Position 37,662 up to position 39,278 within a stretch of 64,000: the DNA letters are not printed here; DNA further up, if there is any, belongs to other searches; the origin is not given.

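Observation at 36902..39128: AT-rich module: deoxynucleoside-kinase/NDT-like fusion plus a 2TM GAF-like protein, a candidate undescribed nucleotide-centred (possibly anti-phage) system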

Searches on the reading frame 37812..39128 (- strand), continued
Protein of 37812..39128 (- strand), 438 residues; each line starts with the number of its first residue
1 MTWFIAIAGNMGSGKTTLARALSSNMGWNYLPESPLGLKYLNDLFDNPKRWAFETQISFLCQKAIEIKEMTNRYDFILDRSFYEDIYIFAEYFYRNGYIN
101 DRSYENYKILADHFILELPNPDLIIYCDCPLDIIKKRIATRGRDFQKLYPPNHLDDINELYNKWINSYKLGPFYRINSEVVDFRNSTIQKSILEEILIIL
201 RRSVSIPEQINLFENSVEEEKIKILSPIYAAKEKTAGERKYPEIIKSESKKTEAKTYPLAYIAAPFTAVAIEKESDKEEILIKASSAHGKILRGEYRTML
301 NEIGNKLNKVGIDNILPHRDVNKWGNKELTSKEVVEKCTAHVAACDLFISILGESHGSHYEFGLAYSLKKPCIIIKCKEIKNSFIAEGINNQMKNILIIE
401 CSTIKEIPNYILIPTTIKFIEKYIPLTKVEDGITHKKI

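Call 68: find_encoding_contigs(protein=P0093, flank=8000, max_places=1)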
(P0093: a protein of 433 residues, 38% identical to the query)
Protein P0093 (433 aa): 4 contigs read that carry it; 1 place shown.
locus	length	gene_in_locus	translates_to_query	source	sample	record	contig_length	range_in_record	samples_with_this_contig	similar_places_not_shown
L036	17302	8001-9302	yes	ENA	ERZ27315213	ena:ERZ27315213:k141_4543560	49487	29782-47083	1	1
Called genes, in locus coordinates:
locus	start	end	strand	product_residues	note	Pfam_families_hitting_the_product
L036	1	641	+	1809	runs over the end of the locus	-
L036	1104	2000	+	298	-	-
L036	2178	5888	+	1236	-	PF01230:HIT, PF00270:DEAD, PF04851:ResIII, PF18766:SWI2_SNF2, PF00271:Helicase_C, PF00717:Peptidase_S24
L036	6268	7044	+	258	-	PF13676:TIR_2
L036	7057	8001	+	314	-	PF01171:ATP_bind_3 (faint)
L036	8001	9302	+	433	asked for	PF01712:dNK, PF02223:Thymidylate_kin (faint), PF13671:AAA_33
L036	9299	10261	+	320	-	-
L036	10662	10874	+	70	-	-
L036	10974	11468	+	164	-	-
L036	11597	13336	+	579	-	PF02463:SMC_N (weak), PF13175:AAA_15, PF13476:AAA_23, PF13514:AAA_27 (weak), PF13304:AAA_21 (weak), PF13175:AAA_15, PF13304:AAA_21, PF20469:OLD-like_TOPRIM, +1 more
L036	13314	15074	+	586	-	PF00580:UvrD-helicase (weak), PF13245:AAA_19, PF00580:UvrD-helicase, PF13361:UvrD_C, PF13538:UvrD_C_2 (faint)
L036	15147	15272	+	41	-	-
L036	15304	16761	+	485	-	-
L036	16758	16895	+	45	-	-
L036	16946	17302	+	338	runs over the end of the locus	PF16872:putAbiC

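Call 70: search_protein_families(library=padloc, proteins=[L036:7057-8001:+, L036:6268-7044:+, L036:11597-13336:+, L036:13314-15074:+, L036:2178-5888:+, L035:10631-15289:-, L035:2683-4134:-, L034:11814-14003:+, L034:15427-16908:+], max_evalue=0.00001)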
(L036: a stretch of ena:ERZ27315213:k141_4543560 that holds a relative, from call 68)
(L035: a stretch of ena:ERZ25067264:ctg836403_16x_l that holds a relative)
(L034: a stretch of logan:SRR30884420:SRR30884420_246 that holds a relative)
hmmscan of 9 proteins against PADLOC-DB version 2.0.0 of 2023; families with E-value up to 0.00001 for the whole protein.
L036:7057-8001:+ (314 aa): 0 families

L036:6268-7044:+ (258 aa): 4 families
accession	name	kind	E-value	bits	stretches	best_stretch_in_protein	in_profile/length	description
PDLC03825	spbK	-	4.5e-16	57.2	1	81-187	136-242/308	-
PDLC00436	ThsB1|ThsB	-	1.1e-09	36.1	1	84-175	27-115/183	TIR-like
PDLC00419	ThsB1|ThsB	-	2.6e-06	25.4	1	84-179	19-111/165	TIR-like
PDLC00422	ThsB1|ThsB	-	9e-06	23.3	0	82-174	30-121/194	TIR-like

L036:11597-13336:+ (579 aa): 119 families (the best 25 are shown)
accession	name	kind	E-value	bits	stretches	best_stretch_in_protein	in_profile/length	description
PDLC00071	GajA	-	1.1e-145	484.7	1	1-564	1-581/588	AAA ATPase domain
PDLC00096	GajA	-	1.8e-127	424.7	1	1-566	1-614/630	AAA ATPase domain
PDLC00091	GajA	-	1.9e-113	378.4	1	1-565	1-620/627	AAA ATPase domain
PDLC00101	GajA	-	1.7e-98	329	1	1-437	1-439/632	AAA ATPase domain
PDLC00073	GajA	-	1.4e-96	322.8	1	1-564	1-586/589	AAA ATPase domain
PDLC00099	GajA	-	1.9e-88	296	1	1-435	1-461/626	AAA ATPase domain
PDLC00070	GajA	-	3.3e-87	291.5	1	1-564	1-591/596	AAA ATPase domain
PDLC00083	GajA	-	1.6e-86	289.1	1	1-435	1-474/639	AAA ATPase domain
PDLC00080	GajA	-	5e-86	287.8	1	1-439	1-457/622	AAA ATPase domain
PDLC00064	GajA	-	2.6e-79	265.4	1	149-436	2-300/464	AAA ATPase domain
PDLC00069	GajA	-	4.6e-69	231.5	2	242-438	297-507/687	AAA ATPase domain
PDLC00077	GajA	-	9.5e-64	214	2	93-565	146-615/616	AAA ATPase domain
PDLC00092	GajA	-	4.1e-58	195.3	2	142-504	173-543/604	AAA ATPase domain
PDLC00072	GajA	-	6.1e-54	181.6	2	135-442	198-510/709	AAA ATPase domain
PDLC00100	GajA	-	4.4e-53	178.9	2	1-324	1-332/619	AAA ATPase domain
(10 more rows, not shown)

L036:13314-15074:+ (586 aa): 48 families (the best 25 are shown)
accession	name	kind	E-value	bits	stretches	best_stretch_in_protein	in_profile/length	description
PDLC00106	GajB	-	8.4e-90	299.9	1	15-585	3-570/577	UrvD helicase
PDLC00138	GajB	-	1.3e-69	233.4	2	190-574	187-575/581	UrvD helicase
PDLC00129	GajB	-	1.2e-62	210.4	2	191-584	192-590/594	UrvD helicase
PDLC00145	GajB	-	3.6e-60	202.2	1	19-584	6-567/572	UrvD helicase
PDLC00112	GajB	-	8.8e-60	200.9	1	14-571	5-562/581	UrvD helicase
PDLC00136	GajB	-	2.8e-55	186.3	2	191-574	171-555/570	UrvD helicase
PDLC00149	GajB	-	1.8e-41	140.3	2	216-570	199-557/577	UrvD helicase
PDLC00117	GajB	-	1e-37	128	1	2-564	2-572/604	UrvD helicase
PDLC00147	GajB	-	5.9e-32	109.3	1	15-308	27-314/637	UrvD helicase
PDLC00131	GajB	-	7.2e-30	102.5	2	191-311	214-330/647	UrvD helicase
PDLC00123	GajB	-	7.5e-29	98.7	2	190-308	143-262/540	UrvD helicase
PDLC00130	GajB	-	5.6e-28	95.5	1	204-315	186-300/589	UrvD helicase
PDLC00127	GajB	-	9.8e-28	95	2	205-298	183-281/594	UrvD helicase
PDLC00142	GajB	-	2.2e-27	93.7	3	218-299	210-291/583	UrvD helicase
PDLC00105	GajB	-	2.4e-27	93.9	2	19-110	31-123/649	UrvD helicase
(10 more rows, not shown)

L036:2178-5888:+ (1236 aa): 14 families
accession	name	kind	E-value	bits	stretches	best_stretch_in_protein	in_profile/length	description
PDLC03659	mREase_IV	-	2.5e-86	288.4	1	159-750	43-627/945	Type IV methyl-directed restriction enzyme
PDLC03658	mREase_IV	-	3.7e-66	221.5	1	170-720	58-589/953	Type IV methyl-directed restriction enzyme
PDLC02707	PbeA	-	6.4e-30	102.3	2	225-535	116-453/672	PbeA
PDLC02704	PbeA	-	7.9e-20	68.9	2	597-687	554-644/682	PbeA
PDLC02705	PbeA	-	1.6e-17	61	1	582-688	527-634/691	PbeA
PDLC03049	REase_I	-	8e-16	55.2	1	362-694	186-546/807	Type I restriction enzyme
PDLC03047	REase_I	-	6.7e-15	51.9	2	338-538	338-534/1107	Type I restriction enzyme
PDLC02703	PbeA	-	6.5e-14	49.4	1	223-540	116-449/626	PbeA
PDLC02870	DpdF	-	6e-11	39.5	1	564-674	211-320/534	DpdF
PDLC00441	ThsC2|ThsC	-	1e-09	36.4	1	35-103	47-113/148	HIT family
PDLC02706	PbeA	-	9.2e-09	32.4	1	614-687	599-672/722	PbeA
PDLC03928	PsyrT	-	4.2e-07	26.6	1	580-676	241-337/689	-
PDLC02864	DpdF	-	2.3e-06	24.7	0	580-673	234-327/610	DpdF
PDLC02503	BrxHI|BrxHII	-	4.8e-06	23.2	1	582-676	250-344/698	BrxHI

L035:10631-15289:- (1552 aa): 26 families (the best 25 are shown)
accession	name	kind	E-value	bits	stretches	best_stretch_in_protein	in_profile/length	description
PDLC02643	DrmMI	-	2.1e-64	216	2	462-796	548-880/1347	DrmMI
PDLC02638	DrmMI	-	6.1e-47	158.4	1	462-797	547-884/935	DrmMI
PDLC03613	REase_MTase_IIG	-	1e-43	147.3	3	754-1086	722-1016/1250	Type IIG restriction enzyme-methyltransferase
PDLC03622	REase_MTase_IIG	-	7.6e-42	140.8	3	556-609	592-645/1524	Type IIG restriction enzyme-methyltransferase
PDLC03620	REase_MTase_IIG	-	1e-34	117.4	2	463-608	552-726/1378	Type IIG restriction enzyme-methyltransferase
PDLC03618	REase_MTase_IIG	-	1.4e-32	110.1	1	459-608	539-713/1429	Type IIG restriction enzyme-methyltransferase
PDLC02644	DrmMI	-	1.4e-30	104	1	458-608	54-229/988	DrmMI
PDLC02645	DrmMI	-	2.3e-28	96.9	1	458-647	538-755/772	DrmMI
PDLC02639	DrmMI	-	4.8e-28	95.9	1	467-611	248-390/803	DrmMI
PDLC03614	REase_MTase_IIG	-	7.8e-28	94.6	2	461-608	520-681/1584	Type IIG restriction enzyme-methyltransferase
PDLC03611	REase_MTase_IIG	-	3.4e-27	92.3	2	463-612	511-658/1532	Type IIG restriction enzyme-methyltransferase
PDLC02646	DrmMI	-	1e-24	84.7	1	554-609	44-99/792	DrmMI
PDLC03629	REase_MTase_IIG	-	2.1e-18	63.6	1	502-611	427-537/1182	Type IIG restriction enzyme-methyltransferase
PDLC03612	REase_MTase_IIG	-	1.5e-15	54.5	0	506-528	506-528/1247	Type IIG restriction enzyme-methyltransferase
PDLC03604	REase_MTase_IIG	-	3.4e-14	49.8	1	424-607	315-503/1011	Type IIG restriction enzyme-methyltransferase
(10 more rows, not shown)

L035:2683-4134:- (483 aa): 28 families (the best 25 are shown)
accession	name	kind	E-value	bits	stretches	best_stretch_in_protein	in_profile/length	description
PDLC02317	AbiEii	-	1.8e-193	640.9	1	1-396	1-394/396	AbiEii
PDLC02304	AbiEii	-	1.3e-67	226.5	1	1-273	1-255/260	AbiEii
PDLC02323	AbiEii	-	4.7e-24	83.3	1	1-206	1-186/248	AbiEii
PDLC02294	AbiEii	-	6.3e-18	63.5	1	17-209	18-191/260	AbiEii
PDLC02289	AbiEii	-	5.4e-17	60.2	1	5-75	15-84/309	AbiEii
PDLC02321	AbiEii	-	6.6e-17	60.1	1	18-87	19-86/296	AbiEii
PDLC02292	AbiEii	-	2.9e-16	58.1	1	7-88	14-91/283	AbiEii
PDLC02305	AbiEii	-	5.4e-16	56.7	1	2-208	3-195/306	AbiEii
PDLC02303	AbiEii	-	2.1e-14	51.6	2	3-80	2-78/249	AbiEii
PDLC02318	AbiEii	-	8.5e-14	49.6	1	24-205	23-185/280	AbiEii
PDLC02297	AbiEii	-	1.1e-12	46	1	3-78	4-79/307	AbiEii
PDLC02291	AbiEii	-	3.8e-11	40.9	1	40-233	53-227/310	AbiEii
PDLC02316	AbiEii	-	5.2e-10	37.2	1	12-71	19-77/314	AbiEii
PDLC02306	AbiEii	-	8.4e-10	36.7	1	31-276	28-278/280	AbiEii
PDLC02296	AbiEii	-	1.9e-09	35.1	1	39-212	41-205/282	AbiEii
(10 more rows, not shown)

L034:11814-14003:+ (729 aa): 2 families
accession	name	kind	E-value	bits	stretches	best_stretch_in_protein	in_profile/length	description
PDLC03419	REase_II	-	4.3e-14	49.8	1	5-133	7-137/695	Type II restriction enzyme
PDLC03485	REase_II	-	5.2e-12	43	1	26-176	29-167/611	Type II restriction enzyme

L034:15427-16908:+ (493 aa): 20 families
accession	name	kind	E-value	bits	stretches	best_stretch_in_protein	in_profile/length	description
PDLC03267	MTase_II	-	8.2e-113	376.1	1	19-487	62-538/539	Type II methyltransferase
PDLC03301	MTase_II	-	2.2e-35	120.3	1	53-426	159-535/604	Type II methyltransferase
PDLC03331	MTase_II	-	5.1e-17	59.7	1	18-421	76-484/541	Type II methyltransferase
PDLC03335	MTase_II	-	4.5e-13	46.7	1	52-254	187-384/607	Type II methyltransferase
PDLC03235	MTase_II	-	1.9e-12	44.8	1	59-158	245-342/648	Type II methyltransferase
PDLC03248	MTase_II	-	1.2e-11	42.1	1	45-208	72-230/521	Type II methyltransferase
PDLC03328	MTase_II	-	1.6e-11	41.4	1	15-284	80-349/587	Type II methyltransferase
PDLC03719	oMTase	-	5.1e-11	40.2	1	19-206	75-244/387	orphan methyltransferase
PDLC03313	MTase_II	-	3.1e-10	37.2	1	37-287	126-381/563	Type II methyltransferase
PDLC03258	MTase_II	-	5.3e-10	37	1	20-191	68-219/366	Type II methyltransferase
PDLC03226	MTase_II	-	1.6e-09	34.9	1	19-183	75-247/579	Type II methyltransferase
PDLC03366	MTase_II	-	3.2e-08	30.8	1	20-424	74-485/568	Type II methyltransferase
PDLC03222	MTase_II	-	4e-08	30.3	0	51-142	215-307/602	Type II methyltransferase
PDLC02521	PglX|PglXI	-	7.4e-08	28.8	1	26-257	444-683/1174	PglX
PDLC03227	MTase_II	-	7.7e-08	29.7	1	32-202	95-270/494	Type II methyltransferase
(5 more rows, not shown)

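Call 73: search_protein_families(library=ncbifam, proteins=[L036:7057-8001:+, L033:6912-8000:+], max_evalue=0.01)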
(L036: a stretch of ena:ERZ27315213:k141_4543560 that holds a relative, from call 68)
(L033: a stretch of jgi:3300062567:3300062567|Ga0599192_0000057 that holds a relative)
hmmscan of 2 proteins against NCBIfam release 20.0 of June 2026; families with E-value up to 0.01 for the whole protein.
L036:7057-8001:+ (314 aa): 5 families
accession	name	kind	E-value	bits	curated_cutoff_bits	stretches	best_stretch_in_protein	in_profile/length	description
NF007972.0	PRK10696.1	equivalog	1.1e-15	57.7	272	1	14-164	25-166/295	tRNA 2-thiocytidine(32) synthetase TtcA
NF049949.1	tRNAsynTtuAPyrococ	equivalog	6.3e-08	32.1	450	1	17-161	34-167/292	tRNA-5-methyluridine(54) 2-sulfurtransferase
TIGR02432.1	lysidine_TilS_N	equivalog_domain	6.6e-08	32.7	93.6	1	31-163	1-121/189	tRNA lysidine(34) synthetase TilS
NF001138.1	PRK00143.1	equivalog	3.2e-06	26.3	284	1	31-152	1-124/345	tRNA 2-thiouridine(34) synthase MnmA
NF011258.0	PRK14664.1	equivalog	9e-06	25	680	1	29-150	5-117/362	tRNA 2-thiouridine(34) synthase MnmA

L033:6912-8000:+ (362 aa): 6 families
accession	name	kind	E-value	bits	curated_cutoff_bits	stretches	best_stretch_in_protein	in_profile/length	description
NF007972.0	PRK10696.1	equivalog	1.3e-18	67.3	272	1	72-203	44-165/295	tRNA 2-thiocytidine(32) synthetase TtcA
TIGR02432.1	lysidine_TilS_N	equivalog_domain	5.9e-08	32.9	93.6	1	72-201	2-119/189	tRNA lysidine(34) synthetase TilS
NF047749.1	tRNAThiolNcsA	equivalog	0.0001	21.6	500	1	73-286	57-243/322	tRNA 2-thiolation protein NcsA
NF038212.1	argG_rel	exception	0.00019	20.4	425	1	68-144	13-89/381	argininosuccinate synthase-related protein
NF010367.0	PRK13795.1-2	equivalog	0.0037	15.8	456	1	58-131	230-305/584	hypothetical protein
NF049949.1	tRNAsynTtuAPyrococ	equivalog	0.0074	15.5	450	0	72-202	50-168/292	tRNA-5-methyluridine(54) 2-sulfurtransferase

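Call 78: find_related_loci(query=A1, collection=metagenome_contigs, flank=4000)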
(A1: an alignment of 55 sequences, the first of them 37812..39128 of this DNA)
Query A1 (438 aa) in metagenome_contigs; peptide patterns used: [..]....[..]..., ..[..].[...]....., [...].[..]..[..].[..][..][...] (x = any residue, [..] = any of these).
600 stretches matched a pattern (row limit reached: there are more); 104 encode a relative of the query (tblastn E <= 1e-3); the best 80 are kept; 80 distinct loci.
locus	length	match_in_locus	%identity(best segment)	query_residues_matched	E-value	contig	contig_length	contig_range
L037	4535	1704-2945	48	3-411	4e-117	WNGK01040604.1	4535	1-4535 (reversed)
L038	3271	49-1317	44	4-426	2e-107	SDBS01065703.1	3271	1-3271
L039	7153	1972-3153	36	5-389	9e-81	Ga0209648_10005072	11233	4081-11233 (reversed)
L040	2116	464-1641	29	5-390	2e-56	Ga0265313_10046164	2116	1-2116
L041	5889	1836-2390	38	5-187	3e-33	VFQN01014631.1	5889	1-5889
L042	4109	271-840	40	5-193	5e-33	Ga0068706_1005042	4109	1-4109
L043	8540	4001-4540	37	5-183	1e-31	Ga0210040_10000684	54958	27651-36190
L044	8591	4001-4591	36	1-196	2e-31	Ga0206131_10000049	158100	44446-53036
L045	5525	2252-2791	36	5-183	2e-30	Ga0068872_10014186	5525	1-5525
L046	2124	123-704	36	5-196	9e-31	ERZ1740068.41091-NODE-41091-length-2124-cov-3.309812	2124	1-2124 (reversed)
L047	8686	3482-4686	37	2-183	1e-29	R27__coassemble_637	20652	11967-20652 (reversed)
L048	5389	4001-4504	36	5-171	1e-26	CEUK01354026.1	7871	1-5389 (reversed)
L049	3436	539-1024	34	5-165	3e-25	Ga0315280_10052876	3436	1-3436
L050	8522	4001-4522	32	4-179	6e-25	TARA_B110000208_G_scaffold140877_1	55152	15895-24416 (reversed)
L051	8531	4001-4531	28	4-182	2e-24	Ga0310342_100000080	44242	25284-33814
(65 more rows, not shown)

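Call 87: find_encoding_contigs(protein=window:37812-39128:-, flank=2000, max_places=3)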
Protein window:37812-39128:- (438 aa): no gene with exactly this product is on record in the collection.

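Call 94: find_encoding_contigs(protein=P0100, flank=8000, max_places=1)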
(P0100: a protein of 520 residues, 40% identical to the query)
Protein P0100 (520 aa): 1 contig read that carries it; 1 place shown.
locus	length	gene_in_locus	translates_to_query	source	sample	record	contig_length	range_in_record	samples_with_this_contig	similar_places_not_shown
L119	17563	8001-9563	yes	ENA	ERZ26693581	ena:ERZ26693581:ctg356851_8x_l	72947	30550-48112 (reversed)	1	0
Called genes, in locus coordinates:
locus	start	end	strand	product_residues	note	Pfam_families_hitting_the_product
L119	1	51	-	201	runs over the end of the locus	-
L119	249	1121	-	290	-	PF01936:NYN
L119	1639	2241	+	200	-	-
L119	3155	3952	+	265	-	-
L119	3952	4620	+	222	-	-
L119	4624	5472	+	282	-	-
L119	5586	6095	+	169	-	-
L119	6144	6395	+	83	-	-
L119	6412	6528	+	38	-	-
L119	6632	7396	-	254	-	-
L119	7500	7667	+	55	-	-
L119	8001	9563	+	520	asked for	PF01381:HTH_3 (weak), PF12844:HTH_19 (weak), PF13560:HTH_31, PF01712:dNK, PF13238:AAA_18 (weak), PF13521:AAA_28 (faint), PF02223:Thymidylate_kin (faint)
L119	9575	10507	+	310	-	-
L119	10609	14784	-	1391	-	PF02384:N6_Mtase, PF20473:MmeI_Mtase (faint), PF07669:Eco57I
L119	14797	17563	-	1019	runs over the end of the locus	-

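Call 95: find_encoding_contigs(protein=P0058, flank=8000, max_places=1)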
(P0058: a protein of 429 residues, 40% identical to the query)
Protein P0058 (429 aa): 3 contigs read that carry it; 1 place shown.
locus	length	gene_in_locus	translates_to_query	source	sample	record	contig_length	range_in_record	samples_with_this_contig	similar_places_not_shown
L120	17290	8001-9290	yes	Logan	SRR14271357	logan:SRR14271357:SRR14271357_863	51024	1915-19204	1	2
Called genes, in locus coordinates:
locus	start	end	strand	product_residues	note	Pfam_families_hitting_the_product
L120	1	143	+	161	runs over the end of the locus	PF04073:tRNA_edit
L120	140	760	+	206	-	PF01914:MarC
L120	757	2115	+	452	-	-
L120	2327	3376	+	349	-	PF04007:DUF354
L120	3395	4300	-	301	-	PF02016:Peptidase_S66, PF17676:Peptidase_S66C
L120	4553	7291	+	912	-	PF13620:CarboxypepD_reg, PF07715:Plug, PF00593:TonB_dep_Rec_b-barrel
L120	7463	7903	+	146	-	PF07638:Sigma70_ECF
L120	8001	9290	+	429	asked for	PF01712:dNK, PF13238:AAA_18 (faint), PF13521:AAA_28 (weak), PF13671:AAA_33 (weak)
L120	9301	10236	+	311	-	-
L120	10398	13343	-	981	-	PF04851:ResIII (weak), PF00176:SNF2-rel_dom, PF00271:Helicase_C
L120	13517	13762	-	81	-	-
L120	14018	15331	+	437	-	-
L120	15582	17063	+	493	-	-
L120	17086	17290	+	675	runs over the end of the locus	PF13575:DUF4135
